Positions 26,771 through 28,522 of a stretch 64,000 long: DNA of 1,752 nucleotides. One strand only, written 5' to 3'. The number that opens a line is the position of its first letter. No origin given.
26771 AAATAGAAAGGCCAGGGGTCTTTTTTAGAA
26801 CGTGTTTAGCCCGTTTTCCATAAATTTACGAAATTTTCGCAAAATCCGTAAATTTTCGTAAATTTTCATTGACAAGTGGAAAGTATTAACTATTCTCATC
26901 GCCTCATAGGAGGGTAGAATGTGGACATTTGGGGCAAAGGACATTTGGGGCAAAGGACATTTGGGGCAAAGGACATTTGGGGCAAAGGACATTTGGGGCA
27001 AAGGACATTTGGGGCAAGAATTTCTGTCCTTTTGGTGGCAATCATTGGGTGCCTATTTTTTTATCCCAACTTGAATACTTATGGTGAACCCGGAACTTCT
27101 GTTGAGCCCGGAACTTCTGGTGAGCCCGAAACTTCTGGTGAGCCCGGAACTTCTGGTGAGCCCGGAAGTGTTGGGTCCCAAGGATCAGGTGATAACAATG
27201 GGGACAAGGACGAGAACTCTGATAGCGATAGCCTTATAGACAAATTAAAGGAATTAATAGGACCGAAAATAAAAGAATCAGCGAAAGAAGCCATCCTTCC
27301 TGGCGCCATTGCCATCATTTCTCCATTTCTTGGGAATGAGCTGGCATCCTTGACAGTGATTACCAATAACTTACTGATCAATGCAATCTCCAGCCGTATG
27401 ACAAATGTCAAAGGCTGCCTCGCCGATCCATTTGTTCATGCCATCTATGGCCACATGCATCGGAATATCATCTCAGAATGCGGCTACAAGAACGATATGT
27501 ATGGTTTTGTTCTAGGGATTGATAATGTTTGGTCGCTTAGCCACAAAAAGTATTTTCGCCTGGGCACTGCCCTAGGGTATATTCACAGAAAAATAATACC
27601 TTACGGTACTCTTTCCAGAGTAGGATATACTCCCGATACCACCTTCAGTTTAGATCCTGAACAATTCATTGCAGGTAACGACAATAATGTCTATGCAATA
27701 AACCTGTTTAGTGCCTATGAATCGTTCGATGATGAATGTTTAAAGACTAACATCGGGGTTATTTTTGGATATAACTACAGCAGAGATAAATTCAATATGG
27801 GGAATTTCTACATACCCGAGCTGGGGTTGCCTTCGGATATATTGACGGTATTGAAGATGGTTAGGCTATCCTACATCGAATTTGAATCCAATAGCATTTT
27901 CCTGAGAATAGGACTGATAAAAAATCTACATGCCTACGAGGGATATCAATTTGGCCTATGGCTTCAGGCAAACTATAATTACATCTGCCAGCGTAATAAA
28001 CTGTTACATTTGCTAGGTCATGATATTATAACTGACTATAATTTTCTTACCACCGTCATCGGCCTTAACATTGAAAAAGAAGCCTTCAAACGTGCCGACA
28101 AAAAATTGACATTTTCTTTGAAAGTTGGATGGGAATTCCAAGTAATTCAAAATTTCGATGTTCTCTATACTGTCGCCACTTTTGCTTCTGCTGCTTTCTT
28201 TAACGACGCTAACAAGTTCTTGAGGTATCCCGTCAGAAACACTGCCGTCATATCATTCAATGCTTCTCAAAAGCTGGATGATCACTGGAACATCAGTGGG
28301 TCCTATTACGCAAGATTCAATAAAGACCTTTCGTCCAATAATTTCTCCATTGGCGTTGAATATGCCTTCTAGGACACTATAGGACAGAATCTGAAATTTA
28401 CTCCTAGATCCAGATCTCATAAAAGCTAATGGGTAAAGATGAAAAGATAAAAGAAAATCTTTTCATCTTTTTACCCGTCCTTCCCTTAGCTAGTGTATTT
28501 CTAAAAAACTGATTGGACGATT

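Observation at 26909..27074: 16-bp VNTR behind overlapping ATG/GTG starts: candidate three-state phase-variation switch on autotransporter AT4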

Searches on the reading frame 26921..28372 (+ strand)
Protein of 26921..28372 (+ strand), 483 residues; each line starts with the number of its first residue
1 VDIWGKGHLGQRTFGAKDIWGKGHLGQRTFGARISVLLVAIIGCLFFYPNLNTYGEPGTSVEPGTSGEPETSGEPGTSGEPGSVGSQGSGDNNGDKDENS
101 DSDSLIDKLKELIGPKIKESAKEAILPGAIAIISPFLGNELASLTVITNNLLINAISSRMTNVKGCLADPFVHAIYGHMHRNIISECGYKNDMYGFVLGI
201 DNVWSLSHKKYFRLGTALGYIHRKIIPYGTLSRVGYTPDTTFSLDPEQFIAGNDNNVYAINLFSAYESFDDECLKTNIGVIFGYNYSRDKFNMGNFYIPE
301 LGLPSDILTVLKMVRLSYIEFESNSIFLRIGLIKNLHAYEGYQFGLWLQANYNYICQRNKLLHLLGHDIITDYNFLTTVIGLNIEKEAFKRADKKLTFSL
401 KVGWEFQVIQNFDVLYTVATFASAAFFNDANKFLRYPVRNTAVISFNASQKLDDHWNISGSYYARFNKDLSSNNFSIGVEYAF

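Call 8: search_protein_families(library=pfam, proteins=[window:26921-28372:+], max_evalue=0.01)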
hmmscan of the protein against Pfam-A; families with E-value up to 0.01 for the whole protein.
window:26921-28372:+ (483 aa): 2 families
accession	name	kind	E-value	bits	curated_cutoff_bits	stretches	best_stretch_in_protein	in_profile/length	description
PF03797.25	Autotransporter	-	9.7e-05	22.7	26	0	372-462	167-254/255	Autotransporter beta-domain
PF01391.23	Collagen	-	0.0029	17.8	27.2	1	55-95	13-53/60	Collagen triple helix repeat (20 copies)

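Call 9: search_protein_families(library=ncbifam, proteins=[window:26921-28372:+], max_evalue=0.01)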
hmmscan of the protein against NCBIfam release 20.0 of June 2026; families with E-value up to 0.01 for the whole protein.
window:26921-28372:+ (483 aa): 1 family
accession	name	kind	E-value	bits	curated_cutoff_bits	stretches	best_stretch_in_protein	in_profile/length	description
TIGR01414.1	autotrans_barl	domain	5.5e-05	22.4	16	0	155-224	147-220/432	autotransporter outer membrane beta-barrel domain-containing protein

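Call 13: find_encoding_contigs(protein=window:26921-28372:+, flank=6000, max_places=10)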
Protein window:26921-28372:+ (483 aa): no gene with exactly this product is on record in the collection.

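Call 18: find_homologous_proteins(query=window:26921-28372:+, max_evalue=0.001)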
Query window:26921-28372:+ (483 aa): 31 proteins with E <= 0.001 among 8000 candidates.
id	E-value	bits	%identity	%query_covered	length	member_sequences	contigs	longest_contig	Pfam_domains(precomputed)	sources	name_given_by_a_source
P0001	6.0e-133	463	62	70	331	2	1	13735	-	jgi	jgi:hypothetical protein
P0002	9.6e-133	462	56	75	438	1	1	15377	-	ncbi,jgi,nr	ncbi:MAG: autotransporter outer membrane beta-barrel domain-containing protein [Puniceicoccales bact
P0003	2.1e-128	448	58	75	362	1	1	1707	PF03797.26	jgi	jgi:hypothetical protein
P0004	1.1e-102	363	55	71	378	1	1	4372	PF03797.26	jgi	jgi:hypothetical protein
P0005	6.1e-99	350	52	71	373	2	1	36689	-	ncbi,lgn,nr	ncbi:MAG: autotransporter outer membrane beta-barrel domain-containing protein [Puniceicoccales bact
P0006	3.3e-96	341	49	71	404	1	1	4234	PF03797.26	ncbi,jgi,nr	ncbi:MAG: autotransporter outer membrane beta-barrel domain-containing protein [Puniceicoccales bact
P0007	5.7e-96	341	50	70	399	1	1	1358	PF13505.13,PF03797.26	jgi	jgi:hypothetical protein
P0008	1.4e-95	339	51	70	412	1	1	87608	PF03797.26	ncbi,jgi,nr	ncbi:MAG: autotransporter outer membrane beta-barrel domain-containing protein [Puniceicoccales bact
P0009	4.9e-94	334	51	70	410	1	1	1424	PF03797.26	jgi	jgi:hypothetical protein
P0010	1.6e-93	332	49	72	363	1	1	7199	-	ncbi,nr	ncbi:MAG: autotransporter outer membrane beta-barrel domain-containing protein, partial [Puniceicocc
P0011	1.7e-87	313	47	76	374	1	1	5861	PF03797.26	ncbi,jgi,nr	ncbi:MAG: autotransporter outer membrane beta-barrel domain-containing protein [Puniceicoccales bact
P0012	2.5e-86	309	49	70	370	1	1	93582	-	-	-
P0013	3.7e-86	308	45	76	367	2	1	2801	-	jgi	jgi:hypothetical protein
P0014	4.7e-85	305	50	67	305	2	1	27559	PF03797.26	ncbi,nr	ncbi:MAG: autotransporter outer membrane beta-barrel domain-containing protein [Puniceicoccales bact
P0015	1.4e-84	303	49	73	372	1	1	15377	PF03797.26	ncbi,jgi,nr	ncbi:MAG: autotransporter outer membrane beta-barrel domain-containing protein [Puniceicoccales bact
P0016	1.9e-83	299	48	72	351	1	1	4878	PF03797.26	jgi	jgi:hypothetical protein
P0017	6.9e-81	291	44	78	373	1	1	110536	PF03797.26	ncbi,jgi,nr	ncbi:MAG: autotransporter outer membrane beta-barrel domain-containing protein [Puniceicoccales bact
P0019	5.1e-79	285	47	72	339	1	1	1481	PF03797.26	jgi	jgi:hypothetical protein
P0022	5.4e-78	281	44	75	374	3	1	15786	PF03797.26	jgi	jgi:hypothetical protein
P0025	1.2e-71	260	42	74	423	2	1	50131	PF03797.26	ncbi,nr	ncbi:MAG: autotransporter outer membrane beta-barrel domain-containing protein [Puniceicoccales bact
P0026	6.0e-71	258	43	71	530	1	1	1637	PF03797.26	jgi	jgi:hypothetical protein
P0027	9.0e-69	251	40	71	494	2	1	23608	PF03797.26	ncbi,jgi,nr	ncbi:MAG: autotransporter outer membrane beta-barrel domain-containing protein [Puniceicoccales bact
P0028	1.0e-68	251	36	97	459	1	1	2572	PF03797.26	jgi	jgi:hypothetical protein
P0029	2.8e-67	246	41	72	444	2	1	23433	PF03797.26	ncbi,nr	ncbi:MAG: autotransporter outer membrane beta-barrel domain-containing protein [Puniceicoccales bact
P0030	7.7e-66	241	41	71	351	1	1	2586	PF03797.26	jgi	jgi:hypothetical protein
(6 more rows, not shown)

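Call 20: find_encoding_contigs(protein=P0008, flank=5000, max_places=6)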
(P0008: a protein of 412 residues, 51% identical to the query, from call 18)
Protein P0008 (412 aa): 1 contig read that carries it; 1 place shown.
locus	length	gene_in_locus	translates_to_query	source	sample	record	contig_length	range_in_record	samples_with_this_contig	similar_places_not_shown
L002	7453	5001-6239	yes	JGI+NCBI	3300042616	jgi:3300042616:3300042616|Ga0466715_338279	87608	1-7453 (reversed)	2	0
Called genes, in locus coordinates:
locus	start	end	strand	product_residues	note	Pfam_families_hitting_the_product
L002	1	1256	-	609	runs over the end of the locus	PF03717:PBP_dimer, PF00905:Transpeptidase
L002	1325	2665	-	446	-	PF01546:Peptidase_M20, PF07687:M20_dimer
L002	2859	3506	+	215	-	PF04367:DUF502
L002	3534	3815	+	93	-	PF02575:YbaB_DNA_bd (faint)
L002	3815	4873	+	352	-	PF06144:DNA_pol3_delta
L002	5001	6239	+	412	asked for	PF03797:Autotransporter (faint)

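Call 21: find_encoding_contigs(protein=P0007, flank=5000, max_places=6)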
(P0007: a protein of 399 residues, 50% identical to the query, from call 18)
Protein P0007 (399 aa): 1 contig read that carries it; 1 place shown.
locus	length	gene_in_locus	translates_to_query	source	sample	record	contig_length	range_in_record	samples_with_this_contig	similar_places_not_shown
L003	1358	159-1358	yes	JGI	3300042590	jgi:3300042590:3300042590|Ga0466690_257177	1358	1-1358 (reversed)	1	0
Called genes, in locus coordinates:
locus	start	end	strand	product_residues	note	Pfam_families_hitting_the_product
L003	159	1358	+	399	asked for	PF03797:Autotransporter (faint), PF13505:OMP_b-brl (faint)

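Call 22: find_encoding_contigs(protein=P0009, flank=5000, max_places=6)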
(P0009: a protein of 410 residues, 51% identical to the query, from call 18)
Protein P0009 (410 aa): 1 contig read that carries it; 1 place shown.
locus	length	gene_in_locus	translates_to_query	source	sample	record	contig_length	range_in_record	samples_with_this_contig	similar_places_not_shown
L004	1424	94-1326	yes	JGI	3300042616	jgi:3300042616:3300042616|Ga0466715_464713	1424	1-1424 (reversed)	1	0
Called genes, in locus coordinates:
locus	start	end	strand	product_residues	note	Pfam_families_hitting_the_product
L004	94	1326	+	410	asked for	PF03797:Autotransporter (faint)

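Call 29: find_encoding_contigs(protein=P0001, flank=4000, max_places=6)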
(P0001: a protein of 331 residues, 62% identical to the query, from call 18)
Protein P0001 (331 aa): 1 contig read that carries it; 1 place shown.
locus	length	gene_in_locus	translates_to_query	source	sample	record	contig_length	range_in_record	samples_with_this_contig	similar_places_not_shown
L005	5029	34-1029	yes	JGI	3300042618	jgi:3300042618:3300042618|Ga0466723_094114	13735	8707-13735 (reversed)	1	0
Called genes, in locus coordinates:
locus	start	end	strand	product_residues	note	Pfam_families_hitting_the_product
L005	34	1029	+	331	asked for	-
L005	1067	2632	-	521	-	PF03023:MurJ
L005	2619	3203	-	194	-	PF03602:Cons_hypoth95, PF05175:MTS (weak)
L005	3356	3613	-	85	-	-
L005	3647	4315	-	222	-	PF02224:Cytidylate_kin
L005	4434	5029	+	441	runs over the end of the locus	PF00266:Aminotran_5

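Call 30: find_encoding_contigs(protein=P0003, flank=4000, max_places=6)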
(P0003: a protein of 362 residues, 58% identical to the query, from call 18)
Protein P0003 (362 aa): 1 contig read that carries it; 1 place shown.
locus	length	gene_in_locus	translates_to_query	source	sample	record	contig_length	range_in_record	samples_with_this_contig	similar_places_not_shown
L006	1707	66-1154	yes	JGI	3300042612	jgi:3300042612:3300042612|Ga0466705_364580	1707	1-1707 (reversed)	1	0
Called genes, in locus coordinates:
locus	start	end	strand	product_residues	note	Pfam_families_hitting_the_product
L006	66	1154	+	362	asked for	PF03797:Autotransporter (faint)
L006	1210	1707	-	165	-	?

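Call 53: find_related_loci(query=A2, collection=genome_contigs, flank=1500)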
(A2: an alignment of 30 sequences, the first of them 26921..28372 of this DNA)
Query A2 (483 aa) in genome_contigs; peptide patterns used: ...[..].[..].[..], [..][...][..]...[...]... (x = any residue, [..] = any of these).
93 stretches matched a pattern; 26 encode a relative of the query (tblastn E <= 1e-3); 24 distinct loci.
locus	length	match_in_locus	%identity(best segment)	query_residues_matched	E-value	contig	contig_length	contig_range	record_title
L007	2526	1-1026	62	135-483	2e-145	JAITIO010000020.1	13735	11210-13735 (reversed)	MAG: Puniceicoccales bacterium isolate Pcl387_bin12 k119_2728356, whole genome shotgun sequence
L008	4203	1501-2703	56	123-483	1e-140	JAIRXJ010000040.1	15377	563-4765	MAG: Puniceicoccales bacterium isolate Gsp477_bin153 k119_2616101, whole genome shotgun sequence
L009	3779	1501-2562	51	144-483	3e-99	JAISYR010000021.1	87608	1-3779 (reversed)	MAG: Puniceicoccales bacterium isolate Nc350_bin44 k119_4207076, whole genome shotgun sequence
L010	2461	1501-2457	49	131-476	1e-99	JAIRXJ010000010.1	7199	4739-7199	MAG: Puniceicoccales bacterium isolate Gsp477_bin153 k119_4818996, whole genome shotgun sequence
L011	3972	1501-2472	52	143-483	2e-96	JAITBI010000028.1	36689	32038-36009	MAG: Puniceicoccales bacterium isolate Ncb351_bin8 k119_1134710, whole genome shotgun sequence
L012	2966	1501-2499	47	117-483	2e-93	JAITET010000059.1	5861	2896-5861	MAG: Puniceicoccales bacterium isolate Nm470_bin68 k119_3384062, whole genome shotgun sequence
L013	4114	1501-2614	50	24-483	1e-90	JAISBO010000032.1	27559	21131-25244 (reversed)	MAG: Puniceicoccales bacterium isolate Gx481_bin23 k119_1957118, whole genome shotgun sequence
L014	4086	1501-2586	44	109-483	3e-86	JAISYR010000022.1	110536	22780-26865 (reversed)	MAG: Puniceicoccales bacterium isolate Nc350_bin44 k119_3579634, whole genome shotgun sequence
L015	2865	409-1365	44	120-483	3e-85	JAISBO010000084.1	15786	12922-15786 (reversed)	MAG: Puniceicoccales bacterium isolate Gx481_bin23 k119_5177277, whole genome shotgun sequence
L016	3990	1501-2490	42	128-483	8e-81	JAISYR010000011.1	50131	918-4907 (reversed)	MAG: Puniceicoccales bacterium isolate Nc350_bin44 k119_3998115, whole genome shotgun sequence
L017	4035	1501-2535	40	111-483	2e-80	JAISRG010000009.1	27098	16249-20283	MAG: Puniceicoccales bacterium isolate Kf353_bin47 k119_596746, whole genome shotgun sequence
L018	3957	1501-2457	42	137-483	2e-79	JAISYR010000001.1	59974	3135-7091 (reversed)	MAG: Puniceicoccales bacterium isolate Nc350_bin44 k119_90450, whole genome shotgun sequence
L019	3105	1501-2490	40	128-483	1e-78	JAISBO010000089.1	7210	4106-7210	MAG: Puniceicoccales bacterium isolate Gx481_bin23 k119_3721296, whole genome shotgun sequence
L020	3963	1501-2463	42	137-483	4e-78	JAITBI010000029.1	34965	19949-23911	MAG: Puniceicoccales bacterium isolate Ncb351_bin8 k119_702754, whole genome shotgun sequence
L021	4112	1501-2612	42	128-483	1e-77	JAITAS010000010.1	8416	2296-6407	MAG: Puniceicoccales bacterium isolate Ncb351_bin52 k119_1085298, whole genome shotgun sequence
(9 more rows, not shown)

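Call 61: predict_structure(alignment_id=A2)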
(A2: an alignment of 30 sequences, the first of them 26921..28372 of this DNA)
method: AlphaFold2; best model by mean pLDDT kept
length: 483 residues; sequences in the alignment: 30
mean_pLDDT: 56.1   pTM: 0.54
mean pLDDT of the five models: 56.1, 54.4, 53.1, 52.9, 40.6
residues with pLDDT >= 90: 0; 70-90: 79; 50-70: 248; < 50: 156
segments of 3 or more residues with pLDDT < 50: 1-26, 51-99, 118-146, 161-167, 235-241, 360-366, 413-417, 419-439
pLDDT, mean of each block of 10 residues (from residue 1): 32 34 46 65 64 40 34 32 33 41 59 53 47 46 48 56 49 71 58 74 58 76 73 50 55 76 71 68 77 56 59 55 72 67 69 59 46 63 60 62 64 49 44 40 60 56 57 62 61
secondary structure, 60 per line:
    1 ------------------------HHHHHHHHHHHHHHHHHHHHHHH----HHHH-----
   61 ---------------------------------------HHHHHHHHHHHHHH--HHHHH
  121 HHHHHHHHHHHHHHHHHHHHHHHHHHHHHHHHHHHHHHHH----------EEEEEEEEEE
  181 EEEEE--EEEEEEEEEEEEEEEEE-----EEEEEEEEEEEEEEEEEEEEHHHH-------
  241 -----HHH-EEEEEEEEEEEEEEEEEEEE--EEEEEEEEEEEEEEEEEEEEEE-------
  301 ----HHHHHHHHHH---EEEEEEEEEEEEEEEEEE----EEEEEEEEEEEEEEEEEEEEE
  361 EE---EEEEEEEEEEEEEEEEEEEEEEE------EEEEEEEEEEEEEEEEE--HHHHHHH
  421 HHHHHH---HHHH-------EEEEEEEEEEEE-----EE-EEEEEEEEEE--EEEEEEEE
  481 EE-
elements in order: H25-47 H52-55 H100-113 H116-160 E171-185 E188-204 E210-229 H230-233 E250-269 E272-293 H305-314 E318-335 E340-362 E366-388 E395-411 H414-426 H430-433 E441-452 E461-470 E473-482

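Call 64: search_solved_structures(query=A2, max_evalue=1)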
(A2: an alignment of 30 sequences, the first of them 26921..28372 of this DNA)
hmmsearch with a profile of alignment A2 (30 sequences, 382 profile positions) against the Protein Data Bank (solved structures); distinct sequences matched with E-value up to 1: 1.
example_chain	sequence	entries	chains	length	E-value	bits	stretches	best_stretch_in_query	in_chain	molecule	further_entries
3r9u_A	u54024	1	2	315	0.75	11.9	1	275-325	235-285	Thioredoxin reductase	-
